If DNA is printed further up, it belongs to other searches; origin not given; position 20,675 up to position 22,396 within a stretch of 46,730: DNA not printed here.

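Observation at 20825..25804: AroB-like cyclase + SDR + KdsB-type CMP-transferase + FkbM methyltransferase + HP-motif unknown: a possible CMP-activated carbocyclic or novel ulosonic-acid branch inside a glycan locus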

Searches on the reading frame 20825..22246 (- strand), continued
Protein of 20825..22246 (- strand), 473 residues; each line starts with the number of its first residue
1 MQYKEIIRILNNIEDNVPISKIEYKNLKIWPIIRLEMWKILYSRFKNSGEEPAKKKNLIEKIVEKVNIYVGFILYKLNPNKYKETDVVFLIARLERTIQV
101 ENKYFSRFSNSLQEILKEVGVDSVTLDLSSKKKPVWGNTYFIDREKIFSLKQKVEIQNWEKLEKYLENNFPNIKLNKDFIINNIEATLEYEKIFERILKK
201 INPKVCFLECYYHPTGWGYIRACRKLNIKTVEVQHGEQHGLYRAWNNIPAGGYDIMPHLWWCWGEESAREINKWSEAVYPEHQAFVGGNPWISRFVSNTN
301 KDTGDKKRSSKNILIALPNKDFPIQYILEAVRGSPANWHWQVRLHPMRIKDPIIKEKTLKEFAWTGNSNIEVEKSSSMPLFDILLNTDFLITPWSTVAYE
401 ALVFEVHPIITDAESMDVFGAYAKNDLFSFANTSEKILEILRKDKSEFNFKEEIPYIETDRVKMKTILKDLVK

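Call 29: search_protein_families(library=ncbifam, proteins=[L001:5837-6472:+, L001:6469-7218:+, L001:7205-8041:+, L001:8094-9125:-, L001:9242-9991:+, L001:4759-5829:+, L003:7415-8068:-, L003:6855-7373:-], max_evalue=0.00001)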
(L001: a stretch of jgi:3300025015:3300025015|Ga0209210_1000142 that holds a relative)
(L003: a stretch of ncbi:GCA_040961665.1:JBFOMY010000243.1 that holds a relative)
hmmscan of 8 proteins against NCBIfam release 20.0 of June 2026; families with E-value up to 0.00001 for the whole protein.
L001:5837-6472:+ (211 aa): 19 families
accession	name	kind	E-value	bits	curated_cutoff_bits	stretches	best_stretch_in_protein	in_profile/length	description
TIGR02009.1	PGMB-YQAB-SF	subfamily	7.1e-27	94.8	153.35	1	3-177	2-183/186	beta-phosphoglucomutase family hydrolase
NF008087.0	PRK10826.1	equivalog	6.6e-23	81.5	191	1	3-183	8-194/222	hexitol phosphatase HxpB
TIGR01990.1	bPGM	equivalog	1.4e-21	77.3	189.4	1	3-176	2-182/187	beta-phosphoglucomutase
NF008000.0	PRK10725.1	equivalog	6.1e-19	68.9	215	1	4-176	7-181/188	fructose-1-phosphate/6-phosphogluconate phosphatase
TIGR01509.1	HAD-SF-IA-v3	subfamily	1e-14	55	29.4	1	69-178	51-152/154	HAD-IA family hydrolase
TIGR01449.2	PGP_bact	equivalog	5.9e-14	52.1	180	1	52-206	53-210/213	phosphoglycolate phosphatase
NF046057.1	bifunc_MtlD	equivalog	5e-13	48.3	800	1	4-180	9-191/683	bifunctional mannitol-1-phosphate dehydrogenase/phosphatase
NF007854.0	PRK10563.1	equivalog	3e-12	46.7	211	1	3-185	5-190/221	6-phosphogluconate phosphatase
NF008610.0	PRK11587.1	equivalog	1.6e-09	37.4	282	1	118-176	119-177/219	sugar phosphatase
NF053653.1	InDiPhoBT2121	equivalog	2.5e-09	37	245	1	3-175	2-181/216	inorganic diphosphatase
NF009804.0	PRK13288.1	equivalog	2.7e-09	36.8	218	1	3-167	4-168/215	pyrophosphatase PpaX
TIGR02253.1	CTE7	subfamily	1e-08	35.2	169.75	1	97-189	109-202/221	TIGR02253 family HAD-type hydrolase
NF009695.0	PRK13222.1-2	equivalog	1.8e-08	34.1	225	1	53-176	62-189/226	phosphoglycolate phosphatase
TIGR02254.1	YjjG_YfnB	equivalog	4.4e-08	32.9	159.9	1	47-160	67-175/223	YjjG family noncanonical pyrimidine nucleotidase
TIGR01454.1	AHBA_synth_RP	hypoth_equivalog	7.1e-08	32.3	246.65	1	101-179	95-173/205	AHBA synthesis associated protein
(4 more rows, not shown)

L001:6469-7218:+ (249 aa): 13 families
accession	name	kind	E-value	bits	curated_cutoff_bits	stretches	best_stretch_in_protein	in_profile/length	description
NF003952.0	PRK05450.1-5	subfamily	4e-90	301.3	193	1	3-245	2-249/250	3-deoxy-manno-octulosonate cytidylyltransferase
NF009905.0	PRK13368.1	subfamily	2.2e-82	276.1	255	1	3-244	2-241/243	3-deoxy-manno-octulosonate cytidylyltransferase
NF003950.0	PRK05450.1-3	subfamily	7.1e-70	235.2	234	1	3-245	2-246/248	3-deoxy-manno-octulosonate cytidylyltransferase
TIGR00466.1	kdsB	equivalog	7.8e-70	235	155.2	1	7-235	6-241/241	3-deoxy-manno-octulosonate cytidylyltransferase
NF003948.0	PRK05450.1-1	equivalog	1.7e-66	223.9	281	1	2-244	4-246/248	3-deoxy-manno-octulosonate cytidylyltransferase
TIGR03584.1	PseF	equivalog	2e-16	60.3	205.7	1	6-122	2-124/222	pseudaminic acid cytidylyltransferase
TIGR01173.1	glmU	equivalog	1.9e-08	33.6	366.85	1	18-117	19-116/452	bifunctional UDP-N-acetylglucosamine diphosphorylase/glucosamine-1-phosphate N-acetyltransferase GlmU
NF010933.0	PRK14353.1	equivalog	4.2e-08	32.2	505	1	11-124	18-130/453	bifunctional UDP-N-acetylglucosamine diphosphorylase/glucosamine-1-phosphate N-acetyltransferase GlmU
NF010939.0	PRK14359.1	equivalog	5.4e-08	31.9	592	1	11-128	15-125/430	bifunctional UDP-N-acetylglucosamine diphosphorylase/glucosamine-1-phosphate N-acetyltransferase GlmU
NF009924.0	PRK13385.1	subfamily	4.3e-07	29.8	342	0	15-165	18-165/230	2-C-methyl-D-erythritol 4-phosphate cytidylyltransferase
NF010934.1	PRK14354.1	equivalog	2.7e-06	26.2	450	1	19-121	18-118/447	bifunctional UDP-N-acetylglucosamine diphosphorylase/glucosamine-1-phosphate N-acetyltransferase GlmU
TIGR00453.1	ispD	equivalog_domain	5.7e-06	25.9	181.3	0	19-135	18-132/219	2-C-methyl-D-erythritol 4-phosphate cytidylyltransferase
NF001183.0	PRK00155.1-3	subfamily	5.8e-06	25.8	166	0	209-246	199-236/237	D-ribitol-5-phosphate cytidylyltransferase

L001:7205-8041:+ (278 aa): 8 families
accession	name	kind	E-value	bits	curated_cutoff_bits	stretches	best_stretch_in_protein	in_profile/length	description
NF003543.0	PRK05198.1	equivalog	2.5e-79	266.1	242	1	8-276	4-272/273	3-deoxy-8-phosphooctulonate synthase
TIGR01362.1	KDO8P_synth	equivalog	2.2e-74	249.9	314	1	21-276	2-257/258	3-deoxy-8-phosphooctulonate synthase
NF009109.0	PRK12457.1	equivalog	2.4e-68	230.4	457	1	11-276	6-273/281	3-deoxy-8-phosphooctulonate synthase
NF006421.0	PRK08673.1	subfamily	1e-31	110.4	335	1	4-275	78-333/338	3-deoxy-7-phosphoheptulonate synthase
TIGR01361.1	DAHP_synth_Bsub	equivalog_domain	1e-29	103.7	267.75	1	5-266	10-255/260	3-deoxy-7-phosphoheptulonate synthase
NF009239.0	PRK12595.1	equivalog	6.9e-25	87.8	279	1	3-273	101-355/360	bifunctional 3-deoxy-7-phosphoheptulonate synthase/chorismate mutase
NF009933.0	PRK13396.1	subfamily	2.2e-20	73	486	1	11-276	91-342/352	3-deoxy-7-phosphoheptulonate synthase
NF041229.1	BagF_FevY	exception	1.7e-17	63.6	700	1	9-263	79-317/340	phospho-2-dehydro-3-deoxyheptonate aldolase BagF/FevY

L001:8094-9125:- (343 aa): 17 families
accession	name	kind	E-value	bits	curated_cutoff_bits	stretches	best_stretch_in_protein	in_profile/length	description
TIGR04317.1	W_rSAM_matur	equivalog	1.3e-16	60.6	380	1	11-171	4-153/349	tungsten cofactor oxidoreductase radical SAM maturase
TIGR02668.1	moaA_archaeal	equivalog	8.7e-13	47.9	325.25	1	10-149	9-138/303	GTP 3',8-cyclase MoaA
NF001199.0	PRK00164.2-1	equivalog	1.9e-11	43.7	231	1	10-150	11-141/308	GTP 3',8-cyclase MoaA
NF038332.1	rSAM_rare_HxsC4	exception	5.2e-11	42.3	500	1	12-134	15-129/335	radical SAM protein HxsC4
TIGR03962.1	mycofact_rSAM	equivalog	1.5e-10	40.8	265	1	13-149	14-139/339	mycofactocin radical SAM maturase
TIGR04311.1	rSAM_Geo_metal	subfamily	3.2e-10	39.6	400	1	12-144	4-129/423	radical SAM/SPASM family putative metalloenzyme maturase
TIGR04545.1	rSAM_ahbD_hemeb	equivalog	6.9e-10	38.9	500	1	15-153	4-133/339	heme b synthase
NF045702.1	rSAM_GDGT_ether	equivalog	2.2e-09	36.5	450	1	14-138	89-209/486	tetraether lipid synthase Tes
TIGR04546.1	rSAM_ahbC_deAc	equivalog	2.8e-09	36.3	650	1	17-146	45-164/390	12,18-didecarboxysiroheme deacetylase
TIGR02666.1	moaA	equivalog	6.8e-09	35.1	284.05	1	10-170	9-162/336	GTP 3',8-cyclase MoaA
NF045646.2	rSAM_Se_TrsS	equivalog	1.7e-08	33.5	490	1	15-137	90-205/441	radical SAM (seleno)protein TrsS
TIGR04133.1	rSAM_w_lipo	hypoth_equivalog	2.7e-08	33.1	425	1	11-133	24-139/350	TIGR04133 family radical SAM/SPASM protein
TIGR04321.1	spiroSPASM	subfamily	3.8e-08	32.4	250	1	13-155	233-377/510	spiro-SPASM protein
NF038283.1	viperin_w_prok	equivalog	6.7e-07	28.8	180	1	13-131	4-118/281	viperin family antiviral radical SAM protein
TIGR04054.1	rSAM_NirJ1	equivalog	6.8e-07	28.2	650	1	16-144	41-159/387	putative heme d1 biosynthesis radical SAM protein NirJ1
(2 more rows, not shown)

L001:9242-9991:+ (249 aa): 219 families (the best 25 are shown)
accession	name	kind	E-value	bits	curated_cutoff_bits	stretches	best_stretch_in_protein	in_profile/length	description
NF009466.0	PRK12826.1-2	subfamily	3.2e-54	184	222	1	9-239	5-244/248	3-oxoacyl-ACP reductase FabG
TIGR01830.1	3oxo_ACP_reduc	equivalog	2.9e-53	181.1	297.75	1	10-239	1-238/239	3-oxoacyl-[acyl-carrier-protein] reductase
NF047420.2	EF_P_mod_YmfI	equivalog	3.4e-53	180.8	238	1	10-239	2-235/236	elongation factor P 5-aminopentanone reductase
NF006693.0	PRK09242.1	equivalog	1.6e-46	158.6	328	1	9-243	12-257/258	SDR family oxidoreductase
NF009464.0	PRK12824.1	subfamily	1.2e-45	156.1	269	1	10-239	5-242/245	3-oxoacyl-ACP reductase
NF004197.0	PRK05653.1-1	equivalog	1.4e-45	155.9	332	1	9-240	9-247/249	3-oxoacyl-ACP reductase FabG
TIGR01829.1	AcAcCoA_reduct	subfamily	5.8e-45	153.8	302.1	1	10-239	3-240/242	acetoacetyl-CoA reductase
TIGR01832.1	kduD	equivalog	8.3e-45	153.2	338.85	1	9-241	7-247/248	2-dehydro-3-deoxy-D-gluconate 5-dehydrogenase KduD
NF005559.1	PRK07231.1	subfamily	1.7e-44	152.2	215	1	9-240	6-248/249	glucose 1-dehydrogenase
NF004200.0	PRK05653.1-5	equivalog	2e-43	148.7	273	1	9-239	4-241/242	3-oxoacyl-ACP reductase FabG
NF040605.2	mycolic_FabG1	exception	1.2e-42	146.4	420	1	10-239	4-229/233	3-oxoacyl-ACP reductase FabG1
NF004199.0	PRK05653.1-4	equivalog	1.5e-42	145.9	301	1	9-239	7-245/247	3-oxoacyl-ACP reductase FabG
NF005007.0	PRK06398.1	equivalog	2.7e-42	144.7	341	1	8-240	8-246/259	aldose dehydrogenase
NF005390.0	PRK06935.1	equivalog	6.9e-42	143.6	369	1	10-241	18-257/258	2-dehydro-3-deoxy-D-gluconate 5-dehydrogenase KduD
NF005118.0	PRK06550.1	equivalog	2.6e-41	142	270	1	9-240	7-234/236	3-oxoacyl-ACP reductase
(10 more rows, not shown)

L001:4759-5829:+ (356 aa): 1 family
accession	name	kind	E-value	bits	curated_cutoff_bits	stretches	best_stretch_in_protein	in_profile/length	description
TIGR04440.1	glyco_TIGR04440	domain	4.8e-43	147.4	70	1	5-217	2-214/215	TIGR00180 family glycosyltransferase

L003:7415-8068:- (217 aa): 10 families
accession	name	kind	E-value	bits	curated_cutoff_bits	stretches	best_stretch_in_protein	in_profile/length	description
NF008141.0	PRK10892.1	equivalog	6.7e-42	143.9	505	1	50-210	43-201/328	arabinose-5-phosphate isomerase KdsD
TIGR00393.1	kpsF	subfamily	1.6e-41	142.7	203.7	1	57-210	1-152/268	KpsF/GutQ family sugar-phosphate isomerase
NF008581.0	PRK11543.1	equivalog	2.7e-35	121.9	481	1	52-210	38-194/321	arabinose-5-phosphate isomerase GutQ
TIGR03127.2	RuMP_HxlB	equivalog_domain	7.9e-11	42.2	160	1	44-202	18-174/178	6-phospho-3-hexuloisomerase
NF040776.2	AlsR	equivalog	2.2e-10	39.9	400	1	46-189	119-258/279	transcriptional repressor AlsR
NF041755.1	RuMP_HxlAB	equivalog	4e-10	39.2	500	1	44-191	234-376/391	bifunctional 3-hexulose-6-phosphate synthase/6-phospho-3-hexuloisomerase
NF008458.0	PRK11337.1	equivalog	5.9e-09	35.3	378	1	63-185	148-266/293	MurR/RpiR family transcriptional regulator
NF008590.0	PRK11557.1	equivalog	1.5e-07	31.1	355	1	18-161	95-235/282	MurR/RpiR family transcriptional regulator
NF010701.0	PRK14101.1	equivalog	1.9e-07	29.7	920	1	45-185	457-592/638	bifunctional transcriptional regulator/glucokinase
NF003915.0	PRK05441.1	subfamily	8.4e-06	25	168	0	101-161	129-188/300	N-acetylmuramic acid 6-phosphate etherase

L003:6855-7373:- (172 aa): 0 families

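Call 35: predict_structure(alignment_id=A1)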
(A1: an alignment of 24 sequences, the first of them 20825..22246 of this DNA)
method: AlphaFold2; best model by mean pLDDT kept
length: 473 residues; sequences in the alignment: 24
mean_pLDDT: 88.3   pTM: 0.87
mean pLDDT of the five models: 88.3, 88.2, 87.9, 87.0, 86.6
residues with pLDDT >= 90: 294; 70-90: 142; 50-70: 22; < 50: 15
segments of 3 or more residues with pLDDT < 50: 44-52, 301-306
pLDDT, mean of each block of 10 residues (from residue 1): 84 94 95 92 52 64 82 82 96 84 90 96 95 90 76 86 97 93 94 97 96 95 97 78 84 93 92 89 94 81 54 92 93 95 89 92 94 87 91 89 94 83 92 96 90 88 96 96
secondary structure, 60 per line:
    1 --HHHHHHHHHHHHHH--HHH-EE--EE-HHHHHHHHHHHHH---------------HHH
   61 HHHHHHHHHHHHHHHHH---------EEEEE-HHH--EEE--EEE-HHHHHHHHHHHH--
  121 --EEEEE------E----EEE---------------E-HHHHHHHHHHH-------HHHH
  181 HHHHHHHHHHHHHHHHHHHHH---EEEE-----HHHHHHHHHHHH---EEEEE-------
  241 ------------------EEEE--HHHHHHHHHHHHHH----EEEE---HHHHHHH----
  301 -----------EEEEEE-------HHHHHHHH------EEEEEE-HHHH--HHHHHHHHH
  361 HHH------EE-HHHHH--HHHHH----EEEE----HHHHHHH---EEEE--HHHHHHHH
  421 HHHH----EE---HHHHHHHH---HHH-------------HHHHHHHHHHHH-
elements in order: H3-16 H30-42 H58-77 E87-91 E98-100 E103-105 H107-118 E123-127 E139-141 H159-169 H177-201 E205-208 H214-225 E229-233 E259-262 H265-278 E283-286 H290-296 E312-317 H325-332 E339-344 H346-349 H352-363 H373-377 H380-384 E389-392 H397-403 E407-410 H413-424 H434-441 H461-472

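Call 37: find_related_loci(query=A2, collection=genome_contigs, flank=10000)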
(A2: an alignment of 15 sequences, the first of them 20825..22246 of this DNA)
Query A2 (473 aa) in genome_contigs; peptide patterns used: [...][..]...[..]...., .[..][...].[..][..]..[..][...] (x = any residue, [..] = any of these).
127 stretches matched a pattern; 16 encode a relative of the query (tblastn E <= 1e-3); 16 distinct loci.
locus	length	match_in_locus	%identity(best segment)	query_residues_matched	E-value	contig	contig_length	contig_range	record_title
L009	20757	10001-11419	65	1-472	0e+0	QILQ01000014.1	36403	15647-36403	MAG: Candidatus Zambryskibacteria bacterium isolate SZUA-15 Ga0063293_10001840, whole genome shotgun sequence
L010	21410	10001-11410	45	1-473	3e-132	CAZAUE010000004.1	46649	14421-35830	MAG TPA_asm: uncultured Candidatus Saccharibacteria bacterium isolate SRP050083_co1_186 genome assembly, contig: NODE_21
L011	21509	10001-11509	42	1-473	1e-107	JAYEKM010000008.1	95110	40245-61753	MAG: Patescibacteria group bacterium isolate MAG137 MAG137_8, whole genome shotgun sequence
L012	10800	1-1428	31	1-460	4e-58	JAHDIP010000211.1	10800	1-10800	MAG: Saprospiraceae bacterium isolate MAG-96 RZ_17439, whole genome shotgun sequence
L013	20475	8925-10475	34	1-473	2e-56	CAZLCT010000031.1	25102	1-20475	MAG TPA_asm: uncultured bacterium isolate binchicken_co256_57 genome assembly, contig: NODE_3504_length_25102_cov_5.9120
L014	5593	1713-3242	25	1-472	5e-54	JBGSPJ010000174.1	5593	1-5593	MAG: Rhodothermales bacterium isolate JTS-AC300 k141_2001628, whole genome shotgun sequence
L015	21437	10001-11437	27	1-442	9e-45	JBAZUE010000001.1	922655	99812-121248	MAG: Candidatus Omnitrophota bacterium isolate SO_2017_GW1_22 NODE_22_length_922655_cov_1.522083_OW334_2017, whole genom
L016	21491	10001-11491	25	1-461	2e-44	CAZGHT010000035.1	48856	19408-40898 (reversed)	MAG TPA_asm: uncultured Rhodothermaceae bacterium isolate SRP128890_co1_174 genome assembly, contig: NODE_1242_length_48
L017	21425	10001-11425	27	3-472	8e-42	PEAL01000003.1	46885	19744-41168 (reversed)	MAG: Deltaproteobacteria bacterium isolate ER2bin7 scaffold39, whole genome shotgun sequence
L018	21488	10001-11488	26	3-471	2e-39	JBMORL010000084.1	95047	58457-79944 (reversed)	MAG: Bacteroidota bacterium isolate Betzabe_MAG179 MAG179_84, whole genome shotgun sequence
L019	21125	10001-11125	26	85-445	3e-37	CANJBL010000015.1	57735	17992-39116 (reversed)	MAG: Candidatus Marinimicrobia bacterium isolate RH-23may17-1068 genome assembly, contig: RH-23may17-C3770, whole genome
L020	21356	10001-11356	24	14-443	3e-38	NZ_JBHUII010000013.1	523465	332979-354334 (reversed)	Kiloniella antarctica strain KCTC 42186 platanus_K_default_13, whole genome shotgun sequence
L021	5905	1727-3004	24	1-419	4e-29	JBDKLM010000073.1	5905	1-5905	MAG: Pseudomonadota bacterium isolate hugercreek_2019_sw_WHONDRS-S19S_0044_B_bin.118 scaffold_469776, whole genome shotg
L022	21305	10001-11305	24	1-432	1e-26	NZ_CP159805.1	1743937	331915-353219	Candidatus Pseudothioglobus sp. Uisw_041 chromosome, complete genome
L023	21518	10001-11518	28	1-472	3e-57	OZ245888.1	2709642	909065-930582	MAG: Gammaproteobacteria bacterium isolate 350a5f61-b8f1-454f-ad59-faebc42396dc genome assembly, chromosome: 1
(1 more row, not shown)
